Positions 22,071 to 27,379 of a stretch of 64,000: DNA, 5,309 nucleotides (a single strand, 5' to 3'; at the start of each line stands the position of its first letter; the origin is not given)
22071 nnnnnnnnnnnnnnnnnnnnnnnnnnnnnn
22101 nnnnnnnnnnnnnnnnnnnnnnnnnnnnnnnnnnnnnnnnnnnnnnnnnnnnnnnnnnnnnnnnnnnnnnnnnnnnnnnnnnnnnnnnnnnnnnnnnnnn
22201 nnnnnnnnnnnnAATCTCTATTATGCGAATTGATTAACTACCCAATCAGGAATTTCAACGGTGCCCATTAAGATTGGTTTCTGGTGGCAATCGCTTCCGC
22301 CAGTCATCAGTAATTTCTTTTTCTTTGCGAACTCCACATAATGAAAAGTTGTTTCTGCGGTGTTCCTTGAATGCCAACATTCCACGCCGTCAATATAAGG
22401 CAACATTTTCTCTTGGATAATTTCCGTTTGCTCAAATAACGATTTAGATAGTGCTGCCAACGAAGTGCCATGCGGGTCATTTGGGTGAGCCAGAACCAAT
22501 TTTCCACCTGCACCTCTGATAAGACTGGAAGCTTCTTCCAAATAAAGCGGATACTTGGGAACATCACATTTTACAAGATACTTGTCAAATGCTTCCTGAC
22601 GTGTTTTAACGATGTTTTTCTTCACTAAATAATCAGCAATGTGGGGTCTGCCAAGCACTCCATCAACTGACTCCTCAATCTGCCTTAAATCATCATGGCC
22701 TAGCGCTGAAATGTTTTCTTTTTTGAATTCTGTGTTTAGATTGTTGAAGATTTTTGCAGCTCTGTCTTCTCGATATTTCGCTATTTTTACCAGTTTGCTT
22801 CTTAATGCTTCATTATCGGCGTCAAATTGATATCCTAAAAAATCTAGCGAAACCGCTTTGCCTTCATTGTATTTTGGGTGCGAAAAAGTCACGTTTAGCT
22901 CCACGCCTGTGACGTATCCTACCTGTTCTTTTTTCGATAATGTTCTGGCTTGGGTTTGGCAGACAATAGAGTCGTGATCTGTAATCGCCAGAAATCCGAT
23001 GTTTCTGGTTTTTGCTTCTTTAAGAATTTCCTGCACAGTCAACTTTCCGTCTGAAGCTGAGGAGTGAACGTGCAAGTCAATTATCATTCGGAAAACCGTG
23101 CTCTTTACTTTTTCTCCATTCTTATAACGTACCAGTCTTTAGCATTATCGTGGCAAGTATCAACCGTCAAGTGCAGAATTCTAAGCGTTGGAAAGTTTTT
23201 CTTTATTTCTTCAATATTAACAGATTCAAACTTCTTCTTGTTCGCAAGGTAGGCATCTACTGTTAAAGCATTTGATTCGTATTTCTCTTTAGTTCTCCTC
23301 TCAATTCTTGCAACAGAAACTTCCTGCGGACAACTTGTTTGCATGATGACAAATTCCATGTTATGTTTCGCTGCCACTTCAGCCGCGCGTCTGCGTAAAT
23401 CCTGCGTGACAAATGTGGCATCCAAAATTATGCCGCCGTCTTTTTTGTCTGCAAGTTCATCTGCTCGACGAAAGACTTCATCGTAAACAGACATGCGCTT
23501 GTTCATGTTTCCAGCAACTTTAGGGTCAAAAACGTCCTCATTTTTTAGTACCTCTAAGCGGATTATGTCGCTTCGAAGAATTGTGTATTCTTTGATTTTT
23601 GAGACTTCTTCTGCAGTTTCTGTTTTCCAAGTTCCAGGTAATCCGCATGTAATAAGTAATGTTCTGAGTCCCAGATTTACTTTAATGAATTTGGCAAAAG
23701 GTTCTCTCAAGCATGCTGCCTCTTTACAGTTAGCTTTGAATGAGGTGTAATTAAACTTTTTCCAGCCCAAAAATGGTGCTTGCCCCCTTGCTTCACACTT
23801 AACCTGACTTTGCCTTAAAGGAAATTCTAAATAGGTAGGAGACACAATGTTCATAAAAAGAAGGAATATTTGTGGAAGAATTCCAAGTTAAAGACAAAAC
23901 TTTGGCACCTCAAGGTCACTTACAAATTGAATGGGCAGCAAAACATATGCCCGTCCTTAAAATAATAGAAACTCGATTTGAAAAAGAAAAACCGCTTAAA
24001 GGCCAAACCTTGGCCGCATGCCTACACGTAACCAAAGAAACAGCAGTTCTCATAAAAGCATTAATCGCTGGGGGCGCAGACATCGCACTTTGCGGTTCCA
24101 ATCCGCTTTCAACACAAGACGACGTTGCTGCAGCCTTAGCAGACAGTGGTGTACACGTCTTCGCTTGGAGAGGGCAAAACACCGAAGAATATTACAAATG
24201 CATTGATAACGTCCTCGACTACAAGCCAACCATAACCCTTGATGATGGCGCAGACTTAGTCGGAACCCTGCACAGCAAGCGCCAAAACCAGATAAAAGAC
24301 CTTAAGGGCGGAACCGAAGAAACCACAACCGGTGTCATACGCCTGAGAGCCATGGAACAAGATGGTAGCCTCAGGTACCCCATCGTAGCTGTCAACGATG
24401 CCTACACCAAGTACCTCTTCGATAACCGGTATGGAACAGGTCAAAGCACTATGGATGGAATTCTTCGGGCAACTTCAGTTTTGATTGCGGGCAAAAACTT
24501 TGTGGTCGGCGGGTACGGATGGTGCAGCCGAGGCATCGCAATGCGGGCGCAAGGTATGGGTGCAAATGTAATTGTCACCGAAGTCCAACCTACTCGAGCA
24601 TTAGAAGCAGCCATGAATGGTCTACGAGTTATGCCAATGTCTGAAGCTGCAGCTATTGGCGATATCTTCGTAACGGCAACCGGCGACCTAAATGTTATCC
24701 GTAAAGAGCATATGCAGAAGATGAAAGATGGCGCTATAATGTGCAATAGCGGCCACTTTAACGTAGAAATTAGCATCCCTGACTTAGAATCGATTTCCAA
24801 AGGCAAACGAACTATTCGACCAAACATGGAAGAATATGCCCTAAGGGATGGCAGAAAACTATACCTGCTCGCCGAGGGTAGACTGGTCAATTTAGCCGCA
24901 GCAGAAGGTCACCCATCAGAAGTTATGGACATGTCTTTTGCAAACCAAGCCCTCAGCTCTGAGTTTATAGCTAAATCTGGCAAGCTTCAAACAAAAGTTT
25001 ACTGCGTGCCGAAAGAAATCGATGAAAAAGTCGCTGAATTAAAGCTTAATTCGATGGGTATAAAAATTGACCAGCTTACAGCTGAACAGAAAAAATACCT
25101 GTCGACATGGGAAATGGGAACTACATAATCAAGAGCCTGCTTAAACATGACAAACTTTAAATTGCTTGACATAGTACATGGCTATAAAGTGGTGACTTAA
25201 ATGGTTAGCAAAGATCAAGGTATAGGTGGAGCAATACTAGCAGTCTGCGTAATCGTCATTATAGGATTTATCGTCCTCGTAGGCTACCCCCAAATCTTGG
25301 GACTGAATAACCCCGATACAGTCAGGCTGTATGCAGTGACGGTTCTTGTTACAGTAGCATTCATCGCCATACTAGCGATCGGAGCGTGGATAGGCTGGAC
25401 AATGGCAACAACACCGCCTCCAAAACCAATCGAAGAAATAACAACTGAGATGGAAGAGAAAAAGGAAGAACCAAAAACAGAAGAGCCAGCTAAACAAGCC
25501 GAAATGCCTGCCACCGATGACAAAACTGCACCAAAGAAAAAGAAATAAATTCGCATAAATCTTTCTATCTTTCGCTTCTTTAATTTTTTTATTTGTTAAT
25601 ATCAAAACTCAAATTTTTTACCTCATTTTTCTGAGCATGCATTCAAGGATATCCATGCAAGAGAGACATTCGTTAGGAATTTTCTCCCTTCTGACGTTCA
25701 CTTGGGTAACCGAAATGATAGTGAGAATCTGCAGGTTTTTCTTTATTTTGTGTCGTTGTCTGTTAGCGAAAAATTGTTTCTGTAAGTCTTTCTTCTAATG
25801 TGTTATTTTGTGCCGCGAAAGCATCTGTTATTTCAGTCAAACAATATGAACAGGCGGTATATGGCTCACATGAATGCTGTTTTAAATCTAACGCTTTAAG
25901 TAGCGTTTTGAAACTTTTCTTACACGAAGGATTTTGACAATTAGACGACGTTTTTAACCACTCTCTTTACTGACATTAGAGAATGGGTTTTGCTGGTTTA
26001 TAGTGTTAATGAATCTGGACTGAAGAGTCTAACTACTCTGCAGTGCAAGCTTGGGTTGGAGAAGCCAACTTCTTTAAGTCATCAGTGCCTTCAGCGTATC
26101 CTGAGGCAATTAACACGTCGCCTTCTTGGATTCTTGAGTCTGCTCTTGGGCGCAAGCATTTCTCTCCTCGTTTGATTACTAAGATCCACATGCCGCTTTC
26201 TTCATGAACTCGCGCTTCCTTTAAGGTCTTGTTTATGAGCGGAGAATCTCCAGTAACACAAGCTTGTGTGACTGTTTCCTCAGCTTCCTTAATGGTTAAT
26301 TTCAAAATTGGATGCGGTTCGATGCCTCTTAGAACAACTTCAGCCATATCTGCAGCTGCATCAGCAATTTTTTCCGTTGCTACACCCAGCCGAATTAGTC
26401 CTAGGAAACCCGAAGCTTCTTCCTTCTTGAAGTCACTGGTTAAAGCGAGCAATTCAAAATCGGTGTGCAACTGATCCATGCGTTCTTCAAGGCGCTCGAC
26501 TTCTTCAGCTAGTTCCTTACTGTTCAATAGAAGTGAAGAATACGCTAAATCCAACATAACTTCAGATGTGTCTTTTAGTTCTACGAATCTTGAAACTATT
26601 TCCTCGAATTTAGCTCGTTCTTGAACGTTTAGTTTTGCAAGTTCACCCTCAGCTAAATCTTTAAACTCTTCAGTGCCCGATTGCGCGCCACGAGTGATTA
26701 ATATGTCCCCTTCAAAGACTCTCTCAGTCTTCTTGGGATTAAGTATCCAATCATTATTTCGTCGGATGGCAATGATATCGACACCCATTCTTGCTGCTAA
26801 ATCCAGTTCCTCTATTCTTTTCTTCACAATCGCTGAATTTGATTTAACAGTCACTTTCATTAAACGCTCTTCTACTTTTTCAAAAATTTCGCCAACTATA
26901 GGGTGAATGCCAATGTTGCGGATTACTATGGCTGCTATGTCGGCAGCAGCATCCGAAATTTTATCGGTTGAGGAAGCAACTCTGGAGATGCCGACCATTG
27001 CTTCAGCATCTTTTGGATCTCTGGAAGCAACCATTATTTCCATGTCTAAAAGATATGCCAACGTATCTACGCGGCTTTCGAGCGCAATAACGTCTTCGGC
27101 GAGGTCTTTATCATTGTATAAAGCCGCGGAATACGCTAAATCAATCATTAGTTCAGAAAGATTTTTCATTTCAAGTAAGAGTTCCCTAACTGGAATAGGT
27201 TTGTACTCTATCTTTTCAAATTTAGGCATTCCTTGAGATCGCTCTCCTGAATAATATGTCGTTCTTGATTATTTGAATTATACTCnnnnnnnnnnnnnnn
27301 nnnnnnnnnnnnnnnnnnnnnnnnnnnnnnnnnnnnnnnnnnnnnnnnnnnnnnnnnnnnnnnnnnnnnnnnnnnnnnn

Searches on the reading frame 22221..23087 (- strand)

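Call 12: search_protein_families(library=pfam, proteins=[window:22221-23087:-], max_evalue=0.001)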
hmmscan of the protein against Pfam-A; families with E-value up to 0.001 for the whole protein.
window:22221-23087:- (288 aa): 1 family
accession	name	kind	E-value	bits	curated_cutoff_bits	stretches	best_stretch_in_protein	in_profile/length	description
PF02811.25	PHP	-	3.5e-09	37.6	26.4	1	4-87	1-71/164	PHP domain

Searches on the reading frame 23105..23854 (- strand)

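Call 12: search_protein_families(library=pfam, proteins=[window:23105-23854:-], max_evalue=0.001)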
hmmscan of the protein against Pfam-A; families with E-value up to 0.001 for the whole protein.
window:23105-23854:- (249 aa): 4 families
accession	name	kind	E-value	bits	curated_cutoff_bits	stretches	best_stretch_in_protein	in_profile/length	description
PF13671.12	AAA_33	-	4.3e-18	66.4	27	1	66-201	1-132/143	AAA domain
PF13207.12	AAA_17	-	2.3e-06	28.4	27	1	71-195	2-131/136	AAA domain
PF08433.16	KTI12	-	4e-05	23.7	22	1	66-197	3-130/271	Chromatin associated protein KTI12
PF13238.12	AAA_18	-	0.00097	20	29.4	0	69-194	3-118/128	AAA domain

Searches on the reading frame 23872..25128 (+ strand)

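Call 12: search_protein_families(library=pfam, proteins=[window:23872-25128:+], max_evalue=0.001)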
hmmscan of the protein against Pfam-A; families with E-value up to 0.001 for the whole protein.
window:23872-25128:+ (418 aa): 4 families
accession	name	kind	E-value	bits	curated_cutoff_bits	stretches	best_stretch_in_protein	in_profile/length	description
PF05221.23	AdoHcyase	-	5.1e-68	229.8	25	2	3-136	1-139/299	S-adenosyl-L-homocysteine hydrolase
PF00670.27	AdoHcyase_NAD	-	1.2e-52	178.7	27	1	185-345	1-161/162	S-adenosyl-L-homocysteine hydrolase, NAD binding domain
PF02826.25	2-Hacid_dh_C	-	3.6e-07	30.2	25.1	1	202-294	31-127/178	D-isomer specific 2-hydroxyacid dehydrogenase, NAD binding domain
PF07991.19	KARI_N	-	2.6e-06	27.6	20.6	1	205-300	2-101/165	Acetohydroxy acid isomeroreductase, NADPH-binding domain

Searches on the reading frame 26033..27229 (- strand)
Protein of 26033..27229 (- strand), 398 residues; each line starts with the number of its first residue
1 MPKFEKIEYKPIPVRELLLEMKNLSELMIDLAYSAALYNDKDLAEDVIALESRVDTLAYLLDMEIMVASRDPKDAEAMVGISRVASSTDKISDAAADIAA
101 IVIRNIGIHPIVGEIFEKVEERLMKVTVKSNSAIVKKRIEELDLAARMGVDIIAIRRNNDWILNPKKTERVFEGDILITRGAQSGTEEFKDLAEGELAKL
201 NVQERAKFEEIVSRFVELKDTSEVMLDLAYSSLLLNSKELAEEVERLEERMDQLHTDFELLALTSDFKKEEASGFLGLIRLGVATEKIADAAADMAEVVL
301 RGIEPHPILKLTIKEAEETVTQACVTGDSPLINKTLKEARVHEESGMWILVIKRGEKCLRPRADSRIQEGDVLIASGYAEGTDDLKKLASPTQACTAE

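Call 15: search_protein_families(library=pfam, proteins=[window:26033-27229:-], max_evalue=0.00001)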
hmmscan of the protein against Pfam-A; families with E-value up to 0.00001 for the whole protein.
window:26033-27229:- (398 aa): 2 families
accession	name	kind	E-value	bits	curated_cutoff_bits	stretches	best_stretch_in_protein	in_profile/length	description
PF02080.26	TrkA_C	-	1.7e-24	86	27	2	123-192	1-69/71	TrkA-C domain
PF01895.24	PhoU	-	9.1e-21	74.5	23.5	2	18-102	1-89/89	PhoU domain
